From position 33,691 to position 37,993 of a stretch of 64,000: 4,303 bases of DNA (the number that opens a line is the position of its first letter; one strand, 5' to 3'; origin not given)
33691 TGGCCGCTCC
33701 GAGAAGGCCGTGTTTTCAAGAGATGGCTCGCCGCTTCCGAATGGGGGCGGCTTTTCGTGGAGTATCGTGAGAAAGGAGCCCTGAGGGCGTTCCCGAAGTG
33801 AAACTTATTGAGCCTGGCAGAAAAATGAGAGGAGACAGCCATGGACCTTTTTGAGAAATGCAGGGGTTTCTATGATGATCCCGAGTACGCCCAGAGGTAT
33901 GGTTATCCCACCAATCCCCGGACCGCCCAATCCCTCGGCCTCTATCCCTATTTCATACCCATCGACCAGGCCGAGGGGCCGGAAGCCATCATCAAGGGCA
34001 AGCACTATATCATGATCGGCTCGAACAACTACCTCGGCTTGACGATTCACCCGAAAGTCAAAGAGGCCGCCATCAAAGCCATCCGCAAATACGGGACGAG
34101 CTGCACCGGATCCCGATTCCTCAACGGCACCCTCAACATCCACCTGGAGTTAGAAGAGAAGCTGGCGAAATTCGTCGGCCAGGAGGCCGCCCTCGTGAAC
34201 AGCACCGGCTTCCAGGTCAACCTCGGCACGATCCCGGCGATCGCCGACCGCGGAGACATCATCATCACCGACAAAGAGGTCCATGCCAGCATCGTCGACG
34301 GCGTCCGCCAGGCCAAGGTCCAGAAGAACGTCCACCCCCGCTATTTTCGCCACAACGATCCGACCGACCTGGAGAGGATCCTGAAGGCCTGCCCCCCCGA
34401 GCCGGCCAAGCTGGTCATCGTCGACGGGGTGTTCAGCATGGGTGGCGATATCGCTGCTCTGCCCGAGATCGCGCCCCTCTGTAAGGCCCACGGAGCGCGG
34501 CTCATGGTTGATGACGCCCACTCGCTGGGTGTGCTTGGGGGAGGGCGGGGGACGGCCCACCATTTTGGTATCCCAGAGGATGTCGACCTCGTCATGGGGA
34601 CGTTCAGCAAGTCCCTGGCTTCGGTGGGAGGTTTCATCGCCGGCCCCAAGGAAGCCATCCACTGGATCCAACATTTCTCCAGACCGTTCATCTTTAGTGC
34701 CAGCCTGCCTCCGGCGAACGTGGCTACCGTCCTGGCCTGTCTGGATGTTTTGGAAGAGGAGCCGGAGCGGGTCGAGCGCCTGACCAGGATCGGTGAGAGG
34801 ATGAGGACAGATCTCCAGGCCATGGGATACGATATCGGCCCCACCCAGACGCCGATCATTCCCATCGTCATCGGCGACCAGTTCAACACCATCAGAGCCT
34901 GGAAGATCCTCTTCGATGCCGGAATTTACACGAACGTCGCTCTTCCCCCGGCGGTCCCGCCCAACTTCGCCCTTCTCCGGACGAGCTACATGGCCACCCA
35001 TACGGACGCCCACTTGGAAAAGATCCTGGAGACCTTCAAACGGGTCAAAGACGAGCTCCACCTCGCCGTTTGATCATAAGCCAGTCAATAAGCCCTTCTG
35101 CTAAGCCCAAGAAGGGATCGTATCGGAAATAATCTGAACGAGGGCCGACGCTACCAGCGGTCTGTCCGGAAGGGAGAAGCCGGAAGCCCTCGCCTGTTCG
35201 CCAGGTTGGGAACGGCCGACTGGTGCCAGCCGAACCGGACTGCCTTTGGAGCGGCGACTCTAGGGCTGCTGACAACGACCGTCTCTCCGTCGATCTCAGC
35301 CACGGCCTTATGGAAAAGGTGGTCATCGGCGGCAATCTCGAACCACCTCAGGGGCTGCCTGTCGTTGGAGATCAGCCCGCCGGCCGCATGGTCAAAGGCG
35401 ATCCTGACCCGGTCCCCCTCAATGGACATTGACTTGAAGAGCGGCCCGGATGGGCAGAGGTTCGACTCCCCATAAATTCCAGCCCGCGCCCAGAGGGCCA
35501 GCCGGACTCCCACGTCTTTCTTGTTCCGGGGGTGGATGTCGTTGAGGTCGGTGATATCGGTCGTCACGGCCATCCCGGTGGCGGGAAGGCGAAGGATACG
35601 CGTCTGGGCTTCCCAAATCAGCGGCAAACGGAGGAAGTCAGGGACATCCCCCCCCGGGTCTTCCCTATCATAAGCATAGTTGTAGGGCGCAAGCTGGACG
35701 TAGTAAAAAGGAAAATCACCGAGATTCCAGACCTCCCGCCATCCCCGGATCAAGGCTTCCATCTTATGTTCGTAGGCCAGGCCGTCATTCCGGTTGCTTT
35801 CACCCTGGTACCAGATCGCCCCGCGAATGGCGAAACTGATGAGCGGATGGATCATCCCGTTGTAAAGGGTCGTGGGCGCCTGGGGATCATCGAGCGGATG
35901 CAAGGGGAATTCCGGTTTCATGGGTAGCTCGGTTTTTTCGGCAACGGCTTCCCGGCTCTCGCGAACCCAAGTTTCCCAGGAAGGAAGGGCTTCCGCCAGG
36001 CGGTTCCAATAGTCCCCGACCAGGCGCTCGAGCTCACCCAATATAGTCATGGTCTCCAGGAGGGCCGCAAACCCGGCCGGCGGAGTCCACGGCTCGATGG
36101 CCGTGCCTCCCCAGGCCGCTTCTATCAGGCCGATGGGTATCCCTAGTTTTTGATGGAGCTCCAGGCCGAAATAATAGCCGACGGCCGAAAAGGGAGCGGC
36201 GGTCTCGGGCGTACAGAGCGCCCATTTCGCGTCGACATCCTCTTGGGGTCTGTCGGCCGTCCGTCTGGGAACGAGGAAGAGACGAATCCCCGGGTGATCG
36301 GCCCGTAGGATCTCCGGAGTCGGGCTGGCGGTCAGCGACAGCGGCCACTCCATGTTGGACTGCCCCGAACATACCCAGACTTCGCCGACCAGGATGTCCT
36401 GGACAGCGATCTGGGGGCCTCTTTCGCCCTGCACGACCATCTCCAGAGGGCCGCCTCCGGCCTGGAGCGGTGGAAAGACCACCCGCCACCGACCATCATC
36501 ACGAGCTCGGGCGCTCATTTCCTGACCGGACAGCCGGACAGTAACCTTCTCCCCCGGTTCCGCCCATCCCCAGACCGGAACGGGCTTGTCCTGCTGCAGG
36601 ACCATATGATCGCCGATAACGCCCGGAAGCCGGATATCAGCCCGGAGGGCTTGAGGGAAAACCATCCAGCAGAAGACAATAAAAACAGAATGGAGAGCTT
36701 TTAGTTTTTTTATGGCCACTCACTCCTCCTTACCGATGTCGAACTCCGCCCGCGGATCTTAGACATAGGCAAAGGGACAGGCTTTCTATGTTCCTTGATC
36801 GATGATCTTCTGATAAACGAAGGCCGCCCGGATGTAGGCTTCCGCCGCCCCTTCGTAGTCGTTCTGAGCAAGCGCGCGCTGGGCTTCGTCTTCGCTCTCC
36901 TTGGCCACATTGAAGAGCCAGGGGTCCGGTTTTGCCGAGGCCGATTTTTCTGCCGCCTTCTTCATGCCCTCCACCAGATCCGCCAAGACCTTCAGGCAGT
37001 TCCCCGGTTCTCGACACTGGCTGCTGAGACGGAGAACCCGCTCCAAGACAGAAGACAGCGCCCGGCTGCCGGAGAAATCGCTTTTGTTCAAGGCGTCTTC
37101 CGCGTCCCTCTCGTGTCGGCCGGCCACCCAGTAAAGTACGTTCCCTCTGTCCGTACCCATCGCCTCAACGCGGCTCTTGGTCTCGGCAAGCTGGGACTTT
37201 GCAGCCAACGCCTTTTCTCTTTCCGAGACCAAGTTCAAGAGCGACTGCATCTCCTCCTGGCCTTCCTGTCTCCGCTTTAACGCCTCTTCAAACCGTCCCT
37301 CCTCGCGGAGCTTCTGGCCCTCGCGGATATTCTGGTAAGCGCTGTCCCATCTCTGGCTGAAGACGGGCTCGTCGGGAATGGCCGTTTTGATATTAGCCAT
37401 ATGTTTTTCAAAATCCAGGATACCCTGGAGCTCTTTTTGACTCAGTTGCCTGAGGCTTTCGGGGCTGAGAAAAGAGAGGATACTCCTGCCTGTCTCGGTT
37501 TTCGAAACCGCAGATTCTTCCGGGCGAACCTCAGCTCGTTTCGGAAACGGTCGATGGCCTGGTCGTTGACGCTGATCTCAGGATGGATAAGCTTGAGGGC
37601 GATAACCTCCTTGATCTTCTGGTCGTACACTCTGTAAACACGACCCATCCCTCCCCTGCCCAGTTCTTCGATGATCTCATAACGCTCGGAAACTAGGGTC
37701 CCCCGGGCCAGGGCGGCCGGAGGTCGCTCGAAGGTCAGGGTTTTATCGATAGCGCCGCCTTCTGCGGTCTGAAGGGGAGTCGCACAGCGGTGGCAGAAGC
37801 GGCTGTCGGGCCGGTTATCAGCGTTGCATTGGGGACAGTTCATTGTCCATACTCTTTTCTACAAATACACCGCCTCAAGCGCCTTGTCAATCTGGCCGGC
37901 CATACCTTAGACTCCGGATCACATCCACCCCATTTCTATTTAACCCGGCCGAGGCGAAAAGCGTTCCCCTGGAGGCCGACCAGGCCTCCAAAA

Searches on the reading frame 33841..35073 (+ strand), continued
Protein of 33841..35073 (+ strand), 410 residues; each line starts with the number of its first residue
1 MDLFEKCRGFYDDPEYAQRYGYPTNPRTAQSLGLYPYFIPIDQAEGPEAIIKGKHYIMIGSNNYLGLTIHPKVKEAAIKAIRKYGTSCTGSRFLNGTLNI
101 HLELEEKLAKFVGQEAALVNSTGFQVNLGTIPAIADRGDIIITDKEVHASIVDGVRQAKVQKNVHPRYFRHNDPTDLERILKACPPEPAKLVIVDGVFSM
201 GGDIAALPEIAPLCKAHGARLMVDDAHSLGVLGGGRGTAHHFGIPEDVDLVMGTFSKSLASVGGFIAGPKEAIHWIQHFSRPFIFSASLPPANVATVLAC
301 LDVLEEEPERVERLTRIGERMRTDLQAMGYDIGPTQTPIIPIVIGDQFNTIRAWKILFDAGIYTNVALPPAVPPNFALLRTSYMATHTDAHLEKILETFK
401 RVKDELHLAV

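Call 16: search_solved_structures(query=window:33841-35073:+, max_evalue=1e-30, show_alignments=1)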
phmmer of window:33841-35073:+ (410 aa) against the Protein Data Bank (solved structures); distinct sequences matched with E-value up to 1e-30: 48.
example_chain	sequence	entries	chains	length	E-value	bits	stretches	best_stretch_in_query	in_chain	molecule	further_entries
3a2b_A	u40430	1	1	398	6.3e-108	364.6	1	30-402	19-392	Serine palmitoyltransferase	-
8guh_A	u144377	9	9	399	6.4e-108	364.6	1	30-402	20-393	Serine palmitoyltransferase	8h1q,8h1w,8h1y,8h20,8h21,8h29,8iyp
2jgt_A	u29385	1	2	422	2.2e-86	293.7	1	35-400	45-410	SERINE PALMITOYLTRANSFERASE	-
2jg2_A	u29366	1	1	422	2.6e-86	293.5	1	35-400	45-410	SERINE PALMITOYLTRANSFERASE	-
2w8j_A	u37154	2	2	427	2.7e-86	293.4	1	35-400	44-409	SERINE PALMITOYLTRANSFERASE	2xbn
2w8t_A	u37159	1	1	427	3.7e-86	293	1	35-400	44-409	SERINE PALMITOYLTRANSFERASE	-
2w8v_A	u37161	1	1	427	5.1e-86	292.5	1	35-400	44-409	SERINE PALMITOYLTRANSFERASE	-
2w8u_A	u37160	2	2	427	5.1e-86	292.5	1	35-400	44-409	SERINE PALMITOYLTRANSFERASE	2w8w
4bmk_A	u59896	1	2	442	2.1e-85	290.5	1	35-400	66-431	SERINE PALMITOYLTRANSFERASE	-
8s1y_A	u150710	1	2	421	9.6e-85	288.3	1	34-406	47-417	8-amino-7-oxononanoate synthase/2-amino-3-ketobutyrate coenzyme A ligase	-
7poa_A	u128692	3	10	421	2.5e-84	286.9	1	34-406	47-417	8-amino-7-oxononanoate synthase/2-amino-3-ketobutyrate coenzyme A ligase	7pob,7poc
2x8u_A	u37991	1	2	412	8.4e-83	281.9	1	36-400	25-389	SERINE PALMITOYLTRANSFERASE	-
7v58_A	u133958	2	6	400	2.3e-65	224.5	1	39-405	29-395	2-amino-3-ketobutyrate coenzyme A ligase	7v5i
3tqx_A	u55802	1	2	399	1.8e-64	221.6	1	32-405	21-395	2-amino-3-ketobutyrate coenzyme A ligase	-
1fc4_A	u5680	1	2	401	3.1e-63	217.5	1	26-406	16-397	2-AMINO-3-KETOBUTYRATE CONENZYME A LIGASE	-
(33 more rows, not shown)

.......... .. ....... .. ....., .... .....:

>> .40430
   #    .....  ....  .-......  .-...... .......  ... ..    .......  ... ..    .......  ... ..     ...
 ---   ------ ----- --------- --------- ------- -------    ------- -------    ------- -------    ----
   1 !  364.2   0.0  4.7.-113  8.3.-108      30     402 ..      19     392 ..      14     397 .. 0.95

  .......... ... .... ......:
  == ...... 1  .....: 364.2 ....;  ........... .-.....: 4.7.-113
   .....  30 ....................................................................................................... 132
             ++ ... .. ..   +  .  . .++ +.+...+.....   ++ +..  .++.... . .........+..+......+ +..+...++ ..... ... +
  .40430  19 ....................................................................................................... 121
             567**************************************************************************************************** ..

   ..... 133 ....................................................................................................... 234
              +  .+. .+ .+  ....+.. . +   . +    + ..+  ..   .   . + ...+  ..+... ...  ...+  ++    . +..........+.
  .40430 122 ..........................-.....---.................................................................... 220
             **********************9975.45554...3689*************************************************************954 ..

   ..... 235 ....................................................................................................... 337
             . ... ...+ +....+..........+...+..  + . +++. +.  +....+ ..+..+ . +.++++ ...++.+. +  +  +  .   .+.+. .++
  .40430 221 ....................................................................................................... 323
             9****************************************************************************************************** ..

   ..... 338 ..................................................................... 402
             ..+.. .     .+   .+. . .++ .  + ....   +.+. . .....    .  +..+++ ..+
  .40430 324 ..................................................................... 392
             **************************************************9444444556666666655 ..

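Call 29: search_protein_families(library=pfam, proteins=[L031:7999-9081:+, L031:8762-9661:-, L031:11265-12104:+, L031:12135-12545:-, L031:13397-15079:+, L031:15182-15820:+, L031:15914-19186:+, L016:3162-5444:+, L012:3913-4722:-, L012:4123-4752:+], max_evalue=0.001)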
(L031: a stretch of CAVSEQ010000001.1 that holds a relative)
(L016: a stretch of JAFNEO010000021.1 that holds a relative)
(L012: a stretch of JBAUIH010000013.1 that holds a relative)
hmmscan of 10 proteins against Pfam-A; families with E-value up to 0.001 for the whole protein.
L031:7999-9081:+ (360 aa): 0 families

L031:8762-9661:- (299 aa): 0 families

L031:11265-12104:+ (279 aa): 2 families
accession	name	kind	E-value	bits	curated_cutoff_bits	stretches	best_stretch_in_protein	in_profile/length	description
PF06452.16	CBM9_1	-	3.2e-06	27.6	23.4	1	27-102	1-73/185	Carbohydrate family 9 binding domain-like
PF16011.10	CBM9_2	-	1.2e-05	25.6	25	1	65-119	38-94/199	Carbohydrate-binding family 9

L031:12135-12545:- (136 aa): 1 family
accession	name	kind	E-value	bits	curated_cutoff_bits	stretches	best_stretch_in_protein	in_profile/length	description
PF07238.19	PilZ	-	3.1e-14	53.6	22.5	1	17-124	1-99/102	PilZ domain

L031:13397-15079:+ (560 aa): 1 family
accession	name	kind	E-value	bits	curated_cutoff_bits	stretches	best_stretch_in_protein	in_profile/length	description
PF16949.11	ABC_tran_2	-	7.6e-19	68.4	25.7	1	63-490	38-465/542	Putative ATP-binding cassette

L031:15182-15820:+ (212 aa): 1 family
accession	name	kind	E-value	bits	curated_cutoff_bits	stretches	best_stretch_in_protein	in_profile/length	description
PF01487.21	DHquinase_I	-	8.1e-41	141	22.2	1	3-205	1-229/230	Type I 3-dehydroquinase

L031:15914-19186:+ (1090 aa): 3 families
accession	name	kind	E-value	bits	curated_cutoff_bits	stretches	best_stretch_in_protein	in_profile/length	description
PF15902.12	Sortilin-Vps10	-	5e-29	101.8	33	3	189-316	3-114/446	Sortilin, neurotensin receptor 3,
PF02012.26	BNR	-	3.2e-09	35.8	27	0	825-834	1-10/12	BNR/Asp-box repeat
PF14870.12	PSII_BNR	-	0.00025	20.9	27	0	780-839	40-99/303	Photosynthesis system II assembly factor YCF48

L016:3162-5444:+ (760 aa): 2 families
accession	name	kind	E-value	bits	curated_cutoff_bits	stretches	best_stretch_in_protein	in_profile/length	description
PF19313.5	DUF5916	-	7.9e-07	28.6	22.6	1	322-376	47-96/572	Domain of unknown function (DUF5916)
PF06452.16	CBM9_1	-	9.4e-05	22.8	23.4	0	64-133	1-69/185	Carbohydrate family 9 binding domain-like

L012:3913-4722:- (269 aa): 1 family
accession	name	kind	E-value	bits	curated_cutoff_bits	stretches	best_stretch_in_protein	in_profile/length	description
PF00884.28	Sulfatase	-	3.7e-25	89.3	25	1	57-208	1-139/301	Sulfatase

L012:4123-4752:+ (209 aa): 0 families

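Call 69: search_protein_families(library=pfam, proteins=[L081:9146-9985:+, L050:2962-3885:+], max_evalue=0.00001)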
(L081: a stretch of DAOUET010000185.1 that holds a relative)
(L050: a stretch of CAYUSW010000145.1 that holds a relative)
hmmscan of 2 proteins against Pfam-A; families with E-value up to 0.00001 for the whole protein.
L081:9146-9985:+ (279 aa): 3 families
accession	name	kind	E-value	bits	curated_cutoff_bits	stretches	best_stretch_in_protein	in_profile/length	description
PF00106.31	adh_short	-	2.9e-52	177.4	26.6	1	11-202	1-191/195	short chain dehydrogenase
PF13561.12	adh_short_C2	-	1.4e-37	130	27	1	20-229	6-214/236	Enoyl-(Acyl carrier protein) reductase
PF08659.16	KR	-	9.9e-16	58.6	22.6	1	14-176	4-165/180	KR domain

L050:2962-3885:+ (307 aa): 6 families
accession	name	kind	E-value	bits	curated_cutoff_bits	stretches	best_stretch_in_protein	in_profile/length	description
PF00106.31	adh_short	-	4.4e-44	150.8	26.6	1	21-208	2-189/195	short chain dehydrogenase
PF13561.12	adh_short_C2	-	3.5e-34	118.9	27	1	26-211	1-186/236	Enoyl-(Acyl carrier protein) reductase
PF08659.16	KR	-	5.7e-17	62.6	22.6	1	21-182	2-163/180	KR domain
PF01370.27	Epimerase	-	5.6e-09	36.2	20.9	1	22-155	1-115/240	NAD dependent epimerase/dehydratase family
PF08643.16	DUF1776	-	6.9e-07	29.4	25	0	115-204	111-202/294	Fungal family of unknown function (DUF1776)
PF23441.1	SDR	-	2.7e-06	27.4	27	1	15-228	3-216/258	SDR-like rossmann domain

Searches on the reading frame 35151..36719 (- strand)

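Call 6: search_protein_families(library=pfam, proteins=[window:35151-36719:-])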
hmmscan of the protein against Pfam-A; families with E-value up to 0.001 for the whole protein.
window:35151-36719:- (522 aa): 1 family
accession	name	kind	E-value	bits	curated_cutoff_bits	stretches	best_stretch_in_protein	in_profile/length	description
PF03629.24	SASA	-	2.9e-16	60.2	24.8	2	283-346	102-171/226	Carbohydrate esterase, sialic acid-specific acetylesterase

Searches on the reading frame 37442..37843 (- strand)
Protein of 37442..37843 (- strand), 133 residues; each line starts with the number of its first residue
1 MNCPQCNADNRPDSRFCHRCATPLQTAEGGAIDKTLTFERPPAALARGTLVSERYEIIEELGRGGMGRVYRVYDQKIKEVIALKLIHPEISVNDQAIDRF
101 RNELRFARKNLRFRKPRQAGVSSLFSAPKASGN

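Call 6: search_protein_families(library=pfam, proteins=[window:37442-37843:-])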
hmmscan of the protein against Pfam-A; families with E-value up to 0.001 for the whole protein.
window:37442-37843:- (133 aa): 5 families
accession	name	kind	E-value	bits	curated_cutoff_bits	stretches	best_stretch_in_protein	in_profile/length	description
PF12773.13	DZR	-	3.1e-06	27.7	27.3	1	3-25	1-23/45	Double zinc ribbon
PF13240.11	Zn_Ribbon_1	-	8.2e-06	25.9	25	1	3-24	2-23/23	zinc-ribbon domain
PF00069.31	Pkinase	-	3e-05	24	31.7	1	55-108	1-53/263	Protein kinase domain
PF24460.1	DUF7575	-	7.6e-05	22.4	28.5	1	2-24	5-27/28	Domain of unknown function (DUF7575)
PF24463.1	DUF7577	-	0.00047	20.1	28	1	2-25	4-27/27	Domain of unknown function (DUF7577)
